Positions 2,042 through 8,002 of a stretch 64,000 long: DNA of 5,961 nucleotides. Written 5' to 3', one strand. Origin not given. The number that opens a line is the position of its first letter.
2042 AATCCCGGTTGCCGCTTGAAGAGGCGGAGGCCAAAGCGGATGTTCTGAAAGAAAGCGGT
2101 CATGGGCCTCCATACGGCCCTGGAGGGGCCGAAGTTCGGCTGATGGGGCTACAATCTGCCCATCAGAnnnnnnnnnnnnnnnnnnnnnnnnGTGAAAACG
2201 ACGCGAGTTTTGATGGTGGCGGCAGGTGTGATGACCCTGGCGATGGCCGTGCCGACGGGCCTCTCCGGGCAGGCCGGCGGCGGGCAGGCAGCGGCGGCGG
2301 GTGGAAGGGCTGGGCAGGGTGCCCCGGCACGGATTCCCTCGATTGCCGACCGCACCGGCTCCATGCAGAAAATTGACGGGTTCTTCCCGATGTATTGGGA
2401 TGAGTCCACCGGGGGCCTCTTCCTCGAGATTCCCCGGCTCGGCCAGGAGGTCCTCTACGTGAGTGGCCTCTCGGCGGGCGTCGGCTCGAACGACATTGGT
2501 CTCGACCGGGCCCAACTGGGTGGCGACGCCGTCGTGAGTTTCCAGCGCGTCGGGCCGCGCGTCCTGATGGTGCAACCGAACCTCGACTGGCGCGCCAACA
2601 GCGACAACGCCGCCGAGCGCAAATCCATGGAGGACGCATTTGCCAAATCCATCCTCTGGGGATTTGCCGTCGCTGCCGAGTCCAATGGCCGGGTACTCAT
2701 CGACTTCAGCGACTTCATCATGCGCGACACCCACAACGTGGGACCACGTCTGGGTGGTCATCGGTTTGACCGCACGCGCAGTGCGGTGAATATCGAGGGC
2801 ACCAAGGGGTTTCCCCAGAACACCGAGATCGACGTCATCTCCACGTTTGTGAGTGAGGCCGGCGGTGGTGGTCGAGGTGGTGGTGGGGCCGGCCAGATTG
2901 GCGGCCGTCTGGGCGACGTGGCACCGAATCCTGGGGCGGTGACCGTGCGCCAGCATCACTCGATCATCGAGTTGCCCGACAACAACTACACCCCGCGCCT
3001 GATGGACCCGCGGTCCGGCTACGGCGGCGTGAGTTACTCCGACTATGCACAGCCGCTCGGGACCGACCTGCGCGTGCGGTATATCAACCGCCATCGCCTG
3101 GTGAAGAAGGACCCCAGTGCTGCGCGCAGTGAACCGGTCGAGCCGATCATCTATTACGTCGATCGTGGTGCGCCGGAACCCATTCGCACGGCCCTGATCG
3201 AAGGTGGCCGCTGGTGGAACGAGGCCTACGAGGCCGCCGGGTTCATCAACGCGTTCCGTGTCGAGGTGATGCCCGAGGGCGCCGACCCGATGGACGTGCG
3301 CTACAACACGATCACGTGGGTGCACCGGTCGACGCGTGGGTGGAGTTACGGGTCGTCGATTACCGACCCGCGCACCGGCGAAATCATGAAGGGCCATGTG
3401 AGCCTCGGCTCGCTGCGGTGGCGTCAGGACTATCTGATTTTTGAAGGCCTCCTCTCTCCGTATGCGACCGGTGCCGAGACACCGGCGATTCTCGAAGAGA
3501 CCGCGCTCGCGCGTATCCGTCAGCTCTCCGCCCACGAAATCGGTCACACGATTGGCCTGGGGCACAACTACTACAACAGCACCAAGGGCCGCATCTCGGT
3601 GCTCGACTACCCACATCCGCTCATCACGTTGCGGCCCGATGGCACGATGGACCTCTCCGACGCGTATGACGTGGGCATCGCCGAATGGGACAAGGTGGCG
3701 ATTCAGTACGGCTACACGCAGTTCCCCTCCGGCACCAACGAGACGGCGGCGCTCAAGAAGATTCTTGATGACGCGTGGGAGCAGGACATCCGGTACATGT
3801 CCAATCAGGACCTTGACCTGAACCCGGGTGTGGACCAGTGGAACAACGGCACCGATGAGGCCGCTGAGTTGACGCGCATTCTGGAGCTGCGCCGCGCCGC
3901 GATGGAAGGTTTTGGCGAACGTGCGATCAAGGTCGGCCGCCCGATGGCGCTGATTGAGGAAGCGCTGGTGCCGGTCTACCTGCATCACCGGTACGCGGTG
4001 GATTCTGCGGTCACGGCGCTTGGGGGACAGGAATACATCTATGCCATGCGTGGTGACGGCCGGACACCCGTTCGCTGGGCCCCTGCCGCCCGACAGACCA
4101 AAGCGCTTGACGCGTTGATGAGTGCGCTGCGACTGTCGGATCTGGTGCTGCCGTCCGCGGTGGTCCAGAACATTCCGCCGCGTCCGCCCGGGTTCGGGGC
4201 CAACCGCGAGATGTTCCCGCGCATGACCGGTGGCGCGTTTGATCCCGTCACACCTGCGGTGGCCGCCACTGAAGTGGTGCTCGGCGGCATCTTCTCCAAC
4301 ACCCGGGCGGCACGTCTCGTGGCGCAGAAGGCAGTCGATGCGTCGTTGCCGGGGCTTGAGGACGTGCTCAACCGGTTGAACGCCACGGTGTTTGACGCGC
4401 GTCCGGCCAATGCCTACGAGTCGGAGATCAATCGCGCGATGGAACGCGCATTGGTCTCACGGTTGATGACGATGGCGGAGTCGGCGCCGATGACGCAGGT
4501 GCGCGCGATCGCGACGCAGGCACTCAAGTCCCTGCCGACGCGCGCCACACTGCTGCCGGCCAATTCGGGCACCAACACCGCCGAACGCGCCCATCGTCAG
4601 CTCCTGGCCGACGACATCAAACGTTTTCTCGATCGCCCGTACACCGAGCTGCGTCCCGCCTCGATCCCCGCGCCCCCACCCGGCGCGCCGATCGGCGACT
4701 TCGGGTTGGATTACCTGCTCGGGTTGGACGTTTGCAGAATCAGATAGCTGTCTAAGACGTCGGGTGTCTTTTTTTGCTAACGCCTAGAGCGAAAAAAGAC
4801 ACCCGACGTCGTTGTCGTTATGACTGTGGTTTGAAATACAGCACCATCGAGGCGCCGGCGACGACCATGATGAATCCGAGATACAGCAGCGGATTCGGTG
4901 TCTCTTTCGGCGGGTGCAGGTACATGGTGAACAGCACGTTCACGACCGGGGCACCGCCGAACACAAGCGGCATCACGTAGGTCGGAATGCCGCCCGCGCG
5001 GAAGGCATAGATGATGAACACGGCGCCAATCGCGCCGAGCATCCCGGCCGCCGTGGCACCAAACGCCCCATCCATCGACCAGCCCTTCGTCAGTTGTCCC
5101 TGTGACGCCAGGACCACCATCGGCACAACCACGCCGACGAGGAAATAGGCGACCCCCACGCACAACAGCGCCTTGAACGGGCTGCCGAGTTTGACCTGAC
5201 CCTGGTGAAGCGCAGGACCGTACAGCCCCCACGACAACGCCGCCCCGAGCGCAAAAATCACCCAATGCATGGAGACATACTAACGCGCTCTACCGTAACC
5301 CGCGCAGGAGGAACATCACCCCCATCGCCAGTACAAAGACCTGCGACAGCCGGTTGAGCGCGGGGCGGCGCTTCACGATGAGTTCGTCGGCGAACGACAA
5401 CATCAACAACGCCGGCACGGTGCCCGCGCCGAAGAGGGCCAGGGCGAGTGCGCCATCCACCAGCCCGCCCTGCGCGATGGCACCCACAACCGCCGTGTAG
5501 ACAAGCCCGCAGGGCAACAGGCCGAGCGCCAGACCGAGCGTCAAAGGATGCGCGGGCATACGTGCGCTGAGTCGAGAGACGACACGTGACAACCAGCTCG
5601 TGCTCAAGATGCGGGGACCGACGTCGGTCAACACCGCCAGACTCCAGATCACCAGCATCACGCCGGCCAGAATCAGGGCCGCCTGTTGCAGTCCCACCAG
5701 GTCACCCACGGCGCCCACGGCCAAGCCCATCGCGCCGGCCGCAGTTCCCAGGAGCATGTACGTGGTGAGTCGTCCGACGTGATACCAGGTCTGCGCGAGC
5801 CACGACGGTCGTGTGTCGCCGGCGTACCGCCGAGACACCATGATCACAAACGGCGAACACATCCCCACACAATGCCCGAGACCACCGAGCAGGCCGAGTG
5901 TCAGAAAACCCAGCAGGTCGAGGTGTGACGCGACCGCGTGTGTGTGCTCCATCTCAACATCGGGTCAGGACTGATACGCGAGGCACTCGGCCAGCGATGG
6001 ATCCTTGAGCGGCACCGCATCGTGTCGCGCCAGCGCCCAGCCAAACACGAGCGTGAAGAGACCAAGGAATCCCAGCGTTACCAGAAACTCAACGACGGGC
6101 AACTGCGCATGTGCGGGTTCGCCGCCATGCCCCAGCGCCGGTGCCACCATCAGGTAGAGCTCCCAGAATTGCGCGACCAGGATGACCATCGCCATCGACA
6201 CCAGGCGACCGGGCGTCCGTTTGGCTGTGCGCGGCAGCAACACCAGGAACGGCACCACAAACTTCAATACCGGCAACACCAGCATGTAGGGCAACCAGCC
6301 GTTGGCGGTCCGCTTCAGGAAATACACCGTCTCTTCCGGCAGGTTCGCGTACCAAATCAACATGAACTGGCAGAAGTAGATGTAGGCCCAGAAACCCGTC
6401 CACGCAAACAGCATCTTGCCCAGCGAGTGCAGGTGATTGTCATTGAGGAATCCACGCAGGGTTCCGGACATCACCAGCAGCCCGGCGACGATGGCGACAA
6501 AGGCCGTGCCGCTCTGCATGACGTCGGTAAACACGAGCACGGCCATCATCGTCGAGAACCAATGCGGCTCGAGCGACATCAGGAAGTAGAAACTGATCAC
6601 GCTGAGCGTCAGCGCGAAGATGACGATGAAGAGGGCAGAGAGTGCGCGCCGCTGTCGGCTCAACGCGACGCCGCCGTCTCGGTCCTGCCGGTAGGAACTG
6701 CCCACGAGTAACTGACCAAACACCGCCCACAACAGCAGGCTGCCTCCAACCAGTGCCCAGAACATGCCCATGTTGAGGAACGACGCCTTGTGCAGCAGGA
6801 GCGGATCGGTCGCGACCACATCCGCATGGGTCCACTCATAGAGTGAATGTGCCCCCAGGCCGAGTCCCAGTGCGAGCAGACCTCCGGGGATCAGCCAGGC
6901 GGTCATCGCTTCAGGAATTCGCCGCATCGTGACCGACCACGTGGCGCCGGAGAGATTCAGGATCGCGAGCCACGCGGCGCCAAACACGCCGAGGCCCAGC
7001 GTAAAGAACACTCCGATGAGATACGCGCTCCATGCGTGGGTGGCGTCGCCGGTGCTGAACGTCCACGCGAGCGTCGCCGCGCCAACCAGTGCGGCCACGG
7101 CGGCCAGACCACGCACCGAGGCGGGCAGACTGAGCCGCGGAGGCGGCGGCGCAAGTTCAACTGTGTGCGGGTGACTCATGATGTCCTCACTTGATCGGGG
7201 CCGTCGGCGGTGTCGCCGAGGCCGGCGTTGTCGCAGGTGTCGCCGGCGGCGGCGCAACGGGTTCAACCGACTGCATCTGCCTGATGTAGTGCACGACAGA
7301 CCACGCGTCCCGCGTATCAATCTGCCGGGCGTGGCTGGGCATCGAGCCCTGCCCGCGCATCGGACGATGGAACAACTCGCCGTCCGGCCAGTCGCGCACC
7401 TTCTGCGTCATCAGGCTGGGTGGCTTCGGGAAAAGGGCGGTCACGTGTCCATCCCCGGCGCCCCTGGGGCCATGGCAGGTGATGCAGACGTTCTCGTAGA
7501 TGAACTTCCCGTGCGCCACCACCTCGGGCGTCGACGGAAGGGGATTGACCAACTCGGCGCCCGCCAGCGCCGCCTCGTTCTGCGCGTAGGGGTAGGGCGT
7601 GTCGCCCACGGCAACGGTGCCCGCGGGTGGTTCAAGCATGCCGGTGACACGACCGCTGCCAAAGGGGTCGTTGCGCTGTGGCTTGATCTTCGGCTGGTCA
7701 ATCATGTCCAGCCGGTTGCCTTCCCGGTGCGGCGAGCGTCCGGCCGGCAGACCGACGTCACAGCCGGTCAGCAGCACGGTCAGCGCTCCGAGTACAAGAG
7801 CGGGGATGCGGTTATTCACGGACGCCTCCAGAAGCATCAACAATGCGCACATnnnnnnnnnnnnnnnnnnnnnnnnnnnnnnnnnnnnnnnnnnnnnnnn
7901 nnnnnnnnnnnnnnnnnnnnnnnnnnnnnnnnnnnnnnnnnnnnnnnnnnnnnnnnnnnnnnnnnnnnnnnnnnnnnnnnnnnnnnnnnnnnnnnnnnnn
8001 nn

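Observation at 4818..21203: Single 16.4-kb co-directional array joining a cbb3 oxidase, its maturation genes and a complete Alternative Complex III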

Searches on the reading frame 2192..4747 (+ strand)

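Call 5: search_protein_families(library=pfam, proteins=[window:2192-4747:+], max_evalue=0.01)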
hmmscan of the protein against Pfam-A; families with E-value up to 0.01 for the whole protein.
window:2192-4747:+ (851 aa): 3 families
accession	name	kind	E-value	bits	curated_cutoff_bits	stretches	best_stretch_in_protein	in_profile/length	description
PF16313.11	DUF4953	-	8.7e-58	196.4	24.2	1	434-736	5-312/316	Met-zincin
PF17148.9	DUF5117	-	1.5e-34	119.9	27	1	109-306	3-189/189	Domain of unknown function (DUF5117)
PF17162.9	DUF5118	-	7.2e-05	22.9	27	1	56-96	10-50/50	Domain of unknown function (DUF5118)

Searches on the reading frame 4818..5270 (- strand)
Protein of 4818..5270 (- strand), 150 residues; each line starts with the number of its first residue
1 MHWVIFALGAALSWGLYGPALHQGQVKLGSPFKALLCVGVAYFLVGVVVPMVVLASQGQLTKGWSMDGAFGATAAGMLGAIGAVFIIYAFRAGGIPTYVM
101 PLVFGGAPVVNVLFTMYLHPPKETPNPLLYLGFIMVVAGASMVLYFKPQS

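Call 5: search_protein_families(library=pfam, proteins=[window:4818-5270:-], max_evalue=0.01)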
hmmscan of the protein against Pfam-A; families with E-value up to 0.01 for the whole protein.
window:4818-5270:- (150 aa): 1 family
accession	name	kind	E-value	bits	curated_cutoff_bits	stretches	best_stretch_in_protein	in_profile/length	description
PF00892.27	EamA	-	5.7e-06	27.1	28.2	1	3-144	3-134/135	EamA-like transporter family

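Call 75: search_protein_families(library=ncbifam, proteins=[window:4818-5270:-], max_evalue=0.001)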
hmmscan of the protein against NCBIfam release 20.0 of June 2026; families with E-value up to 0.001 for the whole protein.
window:4818-5270:- (150 aa): 0 families

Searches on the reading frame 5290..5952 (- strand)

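Call 5: search_protein_families(library=pfam, proteins=[window:5290-5952:-], max_evalue=0.01)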
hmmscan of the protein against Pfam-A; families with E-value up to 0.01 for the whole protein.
window:5290-5952:- (220 aa): 1 family
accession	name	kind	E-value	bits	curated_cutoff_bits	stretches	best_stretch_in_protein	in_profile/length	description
PF13386.12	DsbD_2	-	4.3e-42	144.7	24.9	1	16-213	2-199/199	Cytochrome C biogenesis protein transmembrane region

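Call 75: search_protein_families(library=ncbifam, proteins=[window:5290-5952:-], max_evalue=0.001)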
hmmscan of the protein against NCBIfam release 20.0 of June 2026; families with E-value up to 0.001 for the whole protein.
window:5290-5952:- (220 aa): 1 family
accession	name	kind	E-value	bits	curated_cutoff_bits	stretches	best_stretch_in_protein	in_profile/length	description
NF040495.1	tranport_ArsG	equivalog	0.00039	19.9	200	1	16-219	10-218/225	aromatic aminobenezylarsenical efflux permease ArsG family transporter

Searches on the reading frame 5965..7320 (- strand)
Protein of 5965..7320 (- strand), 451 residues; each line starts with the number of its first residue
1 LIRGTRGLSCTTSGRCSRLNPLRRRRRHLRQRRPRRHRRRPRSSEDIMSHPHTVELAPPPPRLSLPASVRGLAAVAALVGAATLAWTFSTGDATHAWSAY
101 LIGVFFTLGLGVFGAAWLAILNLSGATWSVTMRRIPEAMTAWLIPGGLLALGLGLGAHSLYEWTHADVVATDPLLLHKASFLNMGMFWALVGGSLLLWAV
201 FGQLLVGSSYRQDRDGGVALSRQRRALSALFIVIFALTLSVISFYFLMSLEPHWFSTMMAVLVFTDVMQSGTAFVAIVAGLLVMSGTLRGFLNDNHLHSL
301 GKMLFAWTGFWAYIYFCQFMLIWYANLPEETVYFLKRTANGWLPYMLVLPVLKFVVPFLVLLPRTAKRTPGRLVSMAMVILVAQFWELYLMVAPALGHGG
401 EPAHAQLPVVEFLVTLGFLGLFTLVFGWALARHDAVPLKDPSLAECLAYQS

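Call 5: search_protein_families(library=pfam, proteins=[window:5965-7320:-], max_evalue=0.01)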
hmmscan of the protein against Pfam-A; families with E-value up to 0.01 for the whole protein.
window:5965-7320:- (451 aa): 0 families

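Call 75: search_protein_families(library=ncbifam, proteins=[window:5965-7179:-], max_evalue=0.001)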
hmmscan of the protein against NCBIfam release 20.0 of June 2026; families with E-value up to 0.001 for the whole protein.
window:5965-7179:- (404 aa): 0 families

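Call 76: search_solved_structures(query=window:5965-7179:-, max_evalue=0.01)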
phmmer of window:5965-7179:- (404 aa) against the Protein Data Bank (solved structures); distinct sequences matched with E-value up to 0.01: 5.
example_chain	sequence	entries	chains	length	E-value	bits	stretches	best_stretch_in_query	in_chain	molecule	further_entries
6f0k_F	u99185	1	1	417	2.7e-60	207.7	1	13-401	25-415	ActF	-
6btm_F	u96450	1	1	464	6.6e-40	140.6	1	49-398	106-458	Alternative Complex III subunit F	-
8k9e_F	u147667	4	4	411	1e-39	139.9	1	21-398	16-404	Quinol:cytochrome c oxidoreductase quinone-binding subunit 2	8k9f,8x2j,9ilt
6lod_F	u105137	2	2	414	9.9e-32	113.7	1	22-387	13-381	Uncharacterized protein ActF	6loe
6f0k_C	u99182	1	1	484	0.00027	23.3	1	188-379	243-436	Polysulphide reductase NrfD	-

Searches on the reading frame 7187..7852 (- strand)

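Call 5: search_protein_families(library=pfam, proteins=[window:7187-7852:-], max_evalue=0.01)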
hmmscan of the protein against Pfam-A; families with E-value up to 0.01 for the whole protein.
window:7187-7852:- (221 aa): 2 families
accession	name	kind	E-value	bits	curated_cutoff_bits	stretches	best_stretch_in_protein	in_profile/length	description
PF13442.11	Cytochrome_CBB3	-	3.1e-10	40.7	27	1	112-190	3-68/68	Cytochrome C oxidase, cbb3-type, subunit III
PF00034.26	Cytochrom_C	-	7.1e-08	34.1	21.3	1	112-193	1-89/90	Cytochrome c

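Call 75: search_protein_families(library=ncbifam, proteins=[window:7187-7819:-], max_evalue=0.001)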
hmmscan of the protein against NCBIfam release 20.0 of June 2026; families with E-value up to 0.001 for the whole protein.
window:7187-7819:- (210 aa): 4 families
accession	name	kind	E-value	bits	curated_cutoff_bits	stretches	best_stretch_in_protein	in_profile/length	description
NF011054.0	PRK14486.1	equivalog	6.1e-09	35.8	447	1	79-184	194-292/294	putative bifunctional cbb3-type cytochrome c oxidase subunit II/cytochrome c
NF033864.1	cytochrome579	equivalog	5.8e-06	26.2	280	1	86-182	33-139/179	cytochrome 579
TIGR00782.1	ccoP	equivalog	0.00013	21.4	179.95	0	95-124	197-226/285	cytochrome-c oxidase, cbb3-type subunit III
NF050122.1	bc1_QcrC_actin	exception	0.00027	20.3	200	0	96-125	36-65/253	cytochrome bc1 complex diheme cytochrome c subunit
